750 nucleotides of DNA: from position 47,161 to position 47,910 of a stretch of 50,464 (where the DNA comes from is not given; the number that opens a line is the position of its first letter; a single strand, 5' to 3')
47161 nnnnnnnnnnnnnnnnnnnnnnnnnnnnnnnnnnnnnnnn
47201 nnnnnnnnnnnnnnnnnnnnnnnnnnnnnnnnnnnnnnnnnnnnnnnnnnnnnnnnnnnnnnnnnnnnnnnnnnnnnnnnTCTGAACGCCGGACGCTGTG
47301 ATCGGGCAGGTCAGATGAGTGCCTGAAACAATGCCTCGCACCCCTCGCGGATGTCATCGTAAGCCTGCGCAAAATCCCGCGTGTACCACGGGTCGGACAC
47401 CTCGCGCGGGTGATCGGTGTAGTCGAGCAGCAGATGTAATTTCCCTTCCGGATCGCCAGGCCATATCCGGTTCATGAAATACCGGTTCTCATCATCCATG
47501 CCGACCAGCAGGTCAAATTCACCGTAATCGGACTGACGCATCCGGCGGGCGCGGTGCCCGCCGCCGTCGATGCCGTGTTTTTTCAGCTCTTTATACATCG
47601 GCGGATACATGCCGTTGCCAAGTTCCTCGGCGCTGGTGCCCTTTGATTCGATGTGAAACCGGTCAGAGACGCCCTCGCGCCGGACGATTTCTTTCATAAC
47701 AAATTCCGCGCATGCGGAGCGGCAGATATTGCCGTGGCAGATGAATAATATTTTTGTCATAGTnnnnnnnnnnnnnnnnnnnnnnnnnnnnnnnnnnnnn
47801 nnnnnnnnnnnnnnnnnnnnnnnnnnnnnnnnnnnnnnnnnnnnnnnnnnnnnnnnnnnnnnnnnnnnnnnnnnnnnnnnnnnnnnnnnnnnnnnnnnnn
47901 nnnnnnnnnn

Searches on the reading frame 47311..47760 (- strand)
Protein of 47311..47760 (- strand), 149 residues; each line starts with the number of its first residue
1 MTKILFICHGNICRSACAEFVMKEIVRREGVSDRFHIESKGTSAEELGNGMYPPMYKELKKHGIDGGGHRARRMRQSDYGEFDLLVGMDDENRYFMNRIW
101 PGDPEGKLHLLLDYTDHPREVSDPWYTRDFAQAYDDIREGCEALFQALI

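Call 50: search_protein_families(library=pfam, max_evalue=0.001, proteins=[window:47311-47760:-])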
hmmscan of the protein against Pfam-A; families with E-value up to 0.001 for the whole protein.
window:47311-47760:- (149 aa): 1 family
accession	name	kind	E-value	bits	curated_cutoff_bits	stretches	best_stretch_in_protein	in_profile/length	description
PF01451.26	LMWPc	-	1.5e-30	106.7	23.2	1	4-145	1-144/144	Low molecular weight phosphotyrosine protein phosphatase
